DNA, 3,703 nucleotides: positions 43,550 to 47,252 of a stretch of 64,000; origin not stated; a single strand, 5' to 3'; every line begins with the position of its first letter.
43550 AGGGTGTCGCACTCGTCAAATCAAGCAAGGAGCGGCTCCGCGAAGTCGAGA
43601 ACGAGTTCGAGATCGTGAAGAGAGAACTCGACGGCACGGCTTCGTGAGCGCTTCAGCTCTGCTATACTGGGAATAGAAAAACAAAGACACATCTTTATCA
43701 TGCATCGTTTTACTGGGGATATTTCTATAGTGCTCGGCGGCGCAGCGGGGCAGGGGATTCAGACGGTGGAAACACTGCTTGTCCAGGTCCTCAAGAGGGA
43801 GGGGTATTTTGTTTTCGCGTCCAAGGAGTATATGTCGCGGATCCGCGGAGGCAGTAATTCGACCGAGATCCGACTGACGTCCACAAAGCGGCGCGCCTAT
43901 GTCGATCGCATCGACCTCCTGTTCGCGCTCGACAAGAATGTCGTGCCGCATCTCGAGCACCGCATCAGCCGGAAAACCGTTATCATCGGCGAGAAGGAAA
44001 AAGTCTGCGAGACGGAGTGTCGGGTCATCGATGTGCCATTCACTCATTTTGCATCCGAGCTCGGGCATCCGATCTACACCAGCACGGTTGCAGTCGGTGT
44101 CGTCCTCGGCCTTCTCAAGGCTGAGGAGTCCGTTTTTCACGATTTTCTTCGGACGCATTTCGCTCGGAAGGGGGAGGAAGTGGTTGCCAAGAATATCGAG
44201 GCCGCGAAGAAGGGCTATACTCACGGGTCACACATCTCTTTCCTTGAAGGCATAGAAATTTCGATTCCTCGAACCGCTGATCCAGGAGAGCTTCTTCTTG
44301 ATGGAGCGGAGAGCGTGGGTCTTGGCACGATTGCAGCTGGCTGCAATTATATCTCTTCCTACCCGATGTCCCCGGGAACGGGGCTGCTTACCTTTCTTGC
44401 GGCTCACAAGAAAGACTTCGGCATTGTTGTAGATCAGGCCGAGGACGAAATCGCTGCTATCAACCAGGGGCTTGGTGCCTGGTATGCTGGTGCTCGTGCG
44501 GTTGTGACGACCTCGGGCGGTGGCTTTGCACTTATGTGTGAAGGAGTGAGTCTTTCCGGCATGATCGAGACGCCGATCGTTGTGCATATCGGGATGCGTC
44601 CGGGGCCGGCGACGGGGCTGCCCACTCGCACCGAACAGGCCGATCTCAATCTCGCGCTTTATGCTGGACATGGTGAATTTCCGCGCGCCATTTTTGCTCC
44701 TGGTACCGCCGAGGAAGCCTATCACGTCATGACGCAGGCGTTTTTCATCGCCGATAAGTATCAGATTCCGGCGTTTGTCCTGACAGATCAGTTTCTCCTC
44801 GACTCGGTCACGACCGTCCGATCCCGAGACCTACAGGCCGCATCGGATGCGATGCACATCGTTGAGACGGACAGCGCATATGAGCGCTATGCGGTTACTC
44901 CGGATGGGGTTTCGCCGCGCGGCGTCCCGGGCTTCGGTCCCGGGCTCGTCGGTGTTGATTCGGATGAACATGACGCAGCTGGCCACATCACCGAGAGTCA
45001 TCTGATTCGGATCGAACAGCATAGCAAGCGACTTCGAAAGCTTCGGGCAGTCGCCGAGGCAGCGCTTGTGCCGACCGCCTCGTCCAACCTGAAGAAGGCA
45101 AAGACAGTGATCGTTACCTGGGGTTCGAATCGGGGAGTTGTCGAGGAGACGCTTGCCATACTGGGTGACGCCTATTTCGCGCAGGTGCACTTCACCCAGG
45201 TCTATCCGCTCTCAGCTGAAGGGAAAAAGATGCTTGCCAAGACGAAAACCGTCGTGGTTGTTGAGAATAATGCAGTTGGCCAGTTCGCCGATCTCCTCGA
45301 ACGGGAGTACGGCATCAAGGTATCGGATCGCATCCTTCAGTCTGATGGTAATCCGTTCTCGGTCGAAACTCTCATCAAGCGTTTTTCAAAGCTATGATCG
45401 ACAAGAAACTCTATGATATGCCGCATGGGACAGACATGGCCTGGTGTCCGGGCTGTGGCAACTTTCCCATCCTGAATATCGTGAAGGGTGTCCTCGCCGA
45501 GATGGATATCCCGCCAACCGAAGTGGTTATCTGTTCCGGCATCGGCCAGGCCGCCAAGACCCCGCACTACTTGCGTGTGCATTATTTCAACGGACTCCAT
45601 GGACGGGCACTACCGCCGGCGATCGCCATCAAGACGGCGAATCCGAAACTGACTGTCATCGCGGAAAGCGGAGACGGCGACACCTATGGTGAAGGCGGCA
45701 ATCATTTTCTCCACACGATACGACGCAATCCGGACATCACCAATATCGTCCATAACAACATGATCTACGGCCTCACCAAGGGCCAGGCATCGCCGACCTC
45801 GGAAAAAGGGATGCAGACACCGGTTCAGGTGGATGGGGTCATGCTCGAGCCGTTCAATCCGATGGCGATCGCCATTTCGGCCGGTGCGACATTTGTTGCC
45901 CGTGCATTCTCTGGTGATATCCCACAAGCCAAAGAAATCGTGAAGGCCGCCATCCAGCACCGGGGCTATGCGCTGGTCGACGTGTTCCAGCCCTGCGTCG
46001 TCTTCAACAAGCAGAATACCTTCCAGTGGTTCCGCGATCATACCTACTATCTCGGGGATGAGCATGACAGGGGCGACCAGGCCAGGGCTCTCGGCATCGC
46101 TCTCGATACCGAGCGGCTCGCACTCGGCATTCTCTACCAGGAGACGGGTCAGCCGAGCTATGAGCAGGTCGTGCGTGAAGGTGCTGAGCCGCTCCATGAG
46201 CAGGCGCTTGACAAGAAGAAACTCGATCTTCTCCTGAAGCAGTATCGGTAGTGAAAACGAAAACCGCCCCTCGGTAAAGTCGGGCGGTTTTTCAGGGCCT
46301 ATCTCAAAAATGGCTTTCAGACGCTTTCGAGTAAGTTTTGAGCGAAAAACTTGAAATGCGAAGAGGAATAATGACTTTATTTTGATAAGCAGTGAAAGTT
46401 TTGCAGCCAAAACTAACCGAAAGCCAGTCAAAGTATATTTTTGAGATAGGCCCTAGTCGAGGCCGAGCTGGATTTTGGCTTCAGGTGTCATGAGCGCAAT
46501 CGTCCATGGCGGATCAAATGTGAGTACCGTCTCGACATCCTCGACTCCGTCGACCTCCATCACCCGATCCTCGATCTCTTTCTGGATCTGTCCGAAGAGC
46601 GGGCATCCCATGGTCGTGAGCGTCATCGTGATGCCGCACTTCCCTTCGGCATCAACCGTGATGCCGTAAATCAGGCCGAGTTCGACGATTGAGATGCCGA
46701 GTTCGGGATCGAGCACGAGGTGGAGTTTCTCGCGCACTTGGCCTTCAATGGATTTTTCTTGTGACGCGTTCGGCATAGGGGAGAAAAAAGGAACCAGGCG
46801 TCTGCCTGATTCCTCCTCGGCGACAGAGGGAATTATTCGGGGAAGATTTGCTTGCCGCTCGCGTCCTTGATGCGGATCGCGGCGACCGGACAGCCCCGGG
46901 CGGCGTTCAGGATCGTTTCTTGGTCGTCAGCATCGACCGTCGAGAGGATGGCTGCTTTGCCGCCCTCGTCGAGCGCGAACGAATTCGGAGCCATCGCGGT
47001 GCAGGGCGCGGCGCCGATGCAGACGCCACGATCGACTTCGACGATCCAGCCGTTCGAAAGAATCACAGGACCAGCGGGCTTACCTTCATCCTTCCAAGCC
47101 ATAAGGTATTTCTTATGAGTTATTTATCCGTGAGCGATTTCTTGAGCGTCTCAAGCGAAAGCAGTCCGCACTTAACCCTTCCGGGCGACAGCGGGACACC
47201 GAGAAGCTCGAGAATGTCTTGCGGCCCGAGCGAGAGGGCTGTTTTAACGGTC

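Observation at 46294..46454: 161-bp AT-rich element with perfect 18-bp terminal inverted repeats and nested internal palindromes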

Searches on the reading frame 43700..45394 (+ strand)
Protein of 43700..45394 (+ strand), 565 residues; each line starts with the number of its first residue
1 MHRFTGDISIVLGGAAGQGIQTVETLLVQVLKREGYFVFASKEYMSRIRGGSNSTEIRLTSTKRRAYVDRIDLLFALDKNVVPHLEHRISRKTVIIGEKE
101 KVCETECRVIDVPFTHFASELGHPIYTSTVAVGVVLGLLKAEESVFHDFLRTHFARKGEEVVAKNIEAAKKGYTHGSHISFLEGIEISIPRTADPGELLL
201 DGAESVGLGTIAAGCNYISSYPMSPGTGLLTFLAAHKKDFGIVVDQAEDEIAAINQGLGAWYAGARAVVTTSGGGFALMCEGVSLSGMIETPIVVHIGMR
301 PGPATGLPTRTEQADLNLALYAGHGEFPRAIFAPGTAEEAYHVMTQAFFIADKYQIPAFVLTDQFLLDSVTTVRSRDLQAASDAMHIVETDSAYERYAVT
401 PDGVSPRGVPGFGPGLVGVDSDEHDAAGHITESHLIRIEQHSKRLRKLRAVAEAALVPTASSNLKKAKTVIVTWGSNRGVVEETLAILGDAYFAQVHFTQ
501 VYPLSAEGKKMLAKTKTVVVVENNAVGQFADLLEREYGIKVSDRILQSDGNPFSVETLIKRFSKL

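Call 11: search_protein_families(library=pfam, proteins=[window:43700-45394:+])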
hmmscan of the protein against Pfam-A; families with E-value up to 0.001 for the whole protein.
window:43700-45394:+ (565 aa): 2 families
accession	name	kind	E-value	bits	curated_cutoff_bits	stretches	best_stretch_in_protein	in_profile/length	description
PF01855.24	POR_N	-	1.1e-50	173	27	1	209-436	2-223/231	Pyruvate flavodoxin/ferredoxin oxidoreductase, thiamine diP-bdg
PF01558.24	POR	-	1.6e-28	100.4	27.4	1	16-173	1-172/173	Pyruvate ferredoxin/flavodoxin oxidoreductase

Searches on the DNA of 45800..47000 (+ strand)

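Call 7: search_rna_families(source=window, start=45800, end=47000, threshold=evalue, max_evalue=5)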
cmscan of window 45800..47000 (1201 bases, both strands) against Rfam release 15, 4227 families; matches with E-value up to 5: 0.
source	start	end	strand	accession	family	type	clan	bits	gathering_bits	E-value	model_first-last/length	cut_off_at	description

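Call 31: search_dna_similar(query=window:46294-46454:+, collection=plasmids, mode=distant, max_evalue=1)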
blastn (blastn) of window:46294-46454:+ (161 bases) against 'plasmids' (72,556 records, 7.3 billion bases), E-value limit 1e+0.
Records with a match: 21; places in all: 21; records where one place covers at least 80% of the query: 0.
Best place of each record, by identity: 90-95% 21.
By first word of the organism name: Rhizobium 21.
By predicted mobility (MOB-suite, as given by PLSDB): conjugative 21.
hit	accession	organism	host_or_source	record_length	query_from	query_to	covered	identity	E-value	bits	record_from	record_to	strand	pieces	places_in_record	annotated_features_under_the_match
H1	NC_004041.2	Rhizobium etli CFN 42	-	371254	130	159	19%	90.0%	4e-1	42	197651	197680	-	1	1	none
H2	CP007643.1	Rhizobium etli bv. phaseoli str. IE4803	Phaseolus vulgaris,whole organism,nodule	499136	130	159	19%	90.0%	4e-1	42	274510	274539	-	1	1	none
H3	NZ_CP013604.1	Rhizobium sp. N731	Phaseolus vulgaris,Whole ...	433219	130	159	19%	90.0%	4e-1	42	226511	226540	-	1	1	none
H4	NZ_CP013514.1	Rhizobium sp. N1314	Phaseolus vulgaris,Whole ...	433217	130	159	19%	90.0%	4e-1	42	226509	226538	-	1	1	none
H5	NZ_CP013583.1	Rhizobium phaseoli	Phaseolus vulgaris,Whole ...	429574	130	159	19%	90.0%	4e-1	42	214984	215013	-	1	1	none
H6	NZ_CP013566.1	Rhizobium phaseoli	Phaseolus vulgaris,Whole ...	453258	130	159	19%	90.0%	4e-1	42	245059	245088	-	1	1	none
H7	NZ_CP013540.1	Rhizobium phaseoli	Phaseolus vulgaris,Whole ...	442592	130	159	19%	90.0%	4e-1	42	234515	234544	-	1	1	none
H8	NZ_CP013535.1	Rhizobium phaseoli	Phaseolus vulgaris,Whole ...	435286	130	159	19%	90.0%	4e-1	42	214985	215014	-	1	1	none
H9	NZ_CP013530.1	Rhizobium phaseoli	Phaseolus vulgaris,Whole ...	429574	130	159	19%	90.0%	4e-1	42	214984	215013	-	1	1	none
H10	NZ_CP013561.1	Rhizobium phaseoli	Phaseolus vulgaris,Whole ...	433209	130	159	19%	90.0%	4e-1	42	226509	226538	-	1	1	none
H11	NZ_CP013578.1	Rhizobium phaseoli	Phaseolus vulgaris,Whole ...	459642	130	159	19%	90.0%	4e-1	42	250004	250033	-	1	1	none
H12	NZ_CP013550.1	Rhizobium phaseoli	Phaseolus vulgaris,Whole ...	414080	130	159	19%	90.0%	4e-1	42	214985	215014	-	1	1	none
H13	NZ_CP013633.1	Rhizobium sp. N324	Phaseolus vulgaris,Whole ...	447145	130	159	19%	90.0%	4e-1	42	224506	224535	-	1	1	none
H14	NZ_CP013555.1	Rhizobium phaseoli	-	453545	130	159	19%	90.0%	4e-1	42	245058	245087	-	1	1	none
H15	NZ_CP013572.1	Rhizobium phaseoli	Phaseolus vulgaris,Whole ...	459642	130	159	19%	90.0%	4e-1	42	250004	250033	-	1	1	none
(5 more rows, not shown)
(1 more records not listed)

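Call 52: search_dna_similar(query=window:46294-46454:+, collection=phages, mode=distant, max_evalue=1)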
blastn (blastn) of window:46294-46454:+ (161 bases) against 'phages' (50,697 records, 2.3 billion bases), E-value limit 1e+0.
Records with a match: 1; places in all: 1; records where one place covers at least 80% of the query: 0.
Best place of each record, by identity: 80-90% 1.
By first word of the organism name: Caudoviricetes 1.
By host as written in the record: - 1.
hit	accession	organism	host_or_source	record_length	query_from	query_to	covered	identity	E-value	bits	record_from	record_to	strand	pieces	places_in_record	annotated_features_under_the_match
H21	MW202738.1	Caudoviricetes sp.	Manatee Spring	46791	85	113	18%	89.7%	5e-1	40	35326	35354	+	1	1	hypothetical protein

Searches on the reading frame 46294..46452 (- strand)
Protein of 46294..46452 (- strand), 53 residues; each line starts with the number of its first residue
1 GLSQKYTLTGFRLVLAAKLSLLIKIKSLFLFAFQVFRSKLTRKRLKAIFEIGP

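Call 44: find_homologous_proteins(query=window:46294-46452:-, max_evalue=1)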
Query seq(53 aa): no candidate shares three 5-residue words with the query. No homologue found.
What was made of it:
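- Tried and rejected: Protein search with the open frame across the element, to catch spurious ORFs called on other copies: no candidates (call 44).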

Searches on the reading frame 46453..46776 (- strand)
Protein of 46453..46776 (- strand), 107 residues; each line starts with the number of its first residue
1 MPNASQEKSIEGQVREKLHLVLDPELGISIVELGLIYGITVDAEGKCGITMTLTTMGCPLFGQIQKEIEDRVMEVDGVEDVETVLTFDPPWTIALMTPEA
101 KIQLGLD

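Call 10: find_encoding_contigs(protein=window:46453-46776:-, flank=3000, max_places=10)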
Protein window:46453-46776:- (107 aa): 23 contigs read that carry it; 10 places shown.
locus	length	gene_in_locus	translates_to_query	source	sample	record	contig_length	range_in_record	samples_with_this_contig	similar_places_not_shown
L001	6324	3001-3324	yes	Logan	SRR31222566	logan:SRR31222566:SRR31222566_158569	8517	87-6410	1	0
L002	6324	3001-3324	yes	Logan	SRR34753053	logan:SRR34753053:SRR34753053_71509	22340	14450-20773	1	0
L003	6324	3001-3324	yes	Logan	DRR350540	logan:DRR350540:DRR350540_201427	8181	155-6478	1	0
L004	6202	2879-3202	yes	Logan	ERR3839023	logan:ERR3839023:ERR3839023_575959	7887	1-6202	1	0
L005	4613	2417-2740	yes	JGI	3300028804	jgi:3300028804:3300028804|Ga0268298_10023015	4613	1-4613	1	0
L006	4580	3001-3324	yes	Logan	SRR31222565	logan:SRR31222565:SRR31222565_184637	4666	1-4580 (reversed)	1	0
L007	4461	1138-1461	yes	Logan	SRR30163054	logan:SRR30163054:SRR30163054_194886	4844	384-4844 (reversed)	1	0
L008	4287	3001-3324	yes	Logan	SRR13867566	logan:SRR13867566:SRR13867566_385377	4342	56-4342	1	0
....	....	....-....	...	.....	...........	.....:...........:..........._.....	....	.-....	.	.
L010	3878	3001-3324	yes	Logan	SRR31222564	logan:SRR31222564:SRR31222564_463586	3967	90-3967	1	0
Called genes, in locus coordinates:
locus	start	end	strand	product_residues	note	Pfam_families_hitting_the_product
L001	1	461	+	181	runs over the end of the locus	?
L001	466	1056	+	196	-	PF01458:SUFBD_core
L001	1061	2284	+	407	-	PF00266:Aminotran_5, PF01053:Cys_Met_Meta_PP (weak)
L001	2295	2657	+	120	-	PF01592:NifU_N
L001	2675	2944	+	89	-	PF13370:Fer4_13, PF13459:Fer4_15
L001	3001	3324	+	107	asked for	PF01883:FeS_assembly_P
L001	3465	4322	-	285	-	PF02775:TPP_enzyme_C, PF12367:PFO_beta_C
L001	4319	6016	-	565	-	PF01558:POR, PF01855:POR_N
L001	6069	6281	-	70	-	PF02609:Exonuc_VII_S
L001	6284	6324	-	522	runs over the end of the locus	PF00570:HRDC, PF13742:tRNA_anti_2, PF02601:Exonuc_VII_L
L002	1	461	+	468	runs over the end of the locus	PF19295:SufBD_N, PF01458:SUFBD_core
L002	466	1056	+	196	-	PF01458:SUFBD_core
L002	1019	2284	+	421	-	PF00266:Aminotran_5, PF01053:Cys_Met_Meta_PP (weak)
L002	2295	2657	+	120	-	PF01592:NifU_N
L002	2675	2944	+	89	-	PF13370:Fer4_13, PF13459:Fer4_15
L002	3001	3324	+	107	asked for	PF01883:FeS_assembly_P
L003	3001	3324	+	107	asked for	PF01883:FeS_assembly_P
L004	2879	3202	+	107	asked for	PF01883:FeS_assembly_P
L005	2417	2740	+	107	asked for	PF01883:FeS_assembly_P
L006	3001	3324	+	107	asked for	PF01883:FeS_assembly_P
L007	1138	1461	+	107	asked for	PF01883:FeS_assembly_P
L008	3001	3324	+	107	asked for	PF01883:FeS_assembly_P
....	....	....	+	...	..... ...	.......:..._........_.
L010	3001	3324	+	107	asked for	PF01883:FeS_assembly_P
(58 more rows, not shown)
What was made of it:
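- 46453..46776 (-): sufT-like gene (FeS_assembly_P domain), last gene of the suf operon; its stop changed from TAA/TGA to TAG through the insertion. Operon context in call 10.
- On Bacterial MITE (non-autonomous TIR transposon): Ten assemblies read through the element (call 10).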

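Call 11: search_protein_families(library=pfam, proteins=[window:46456-46776:-])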
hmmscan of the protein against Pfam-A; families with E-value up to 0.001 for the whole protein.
window:46456-46776:- (107 aa): 1 family
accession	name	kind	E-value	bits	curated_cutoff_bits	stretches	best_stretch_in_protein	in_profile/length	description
PF01883.24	FeS_assembly_P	-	1.1e-17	64.5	23.5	1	13-82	3-72/73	Iron-sulfur cluster assembly protein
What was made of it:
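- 46453..46776 (-): Pfam in call 11.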

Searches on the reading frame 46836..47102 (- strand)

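Call 11: search_protein_families(library=pfam, proteins=[window:46836-47102:-])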
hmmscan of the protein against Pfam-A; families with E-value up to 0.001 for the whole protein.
window:46836-47102:- (89 aa): 2 families
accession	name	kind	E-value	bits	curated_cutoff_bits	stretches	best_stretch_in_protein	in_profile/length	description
PF13459.11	Fer4_15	-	9.3e-12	45.9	22.4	1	21-78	1-66/66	4Fe-4S single cluster domain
PF13370.11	Fer4_13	-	5.9e-11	43.3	24.5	1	23-77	1-57/58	4Fe-4S single cluster domain of Ferredoxin I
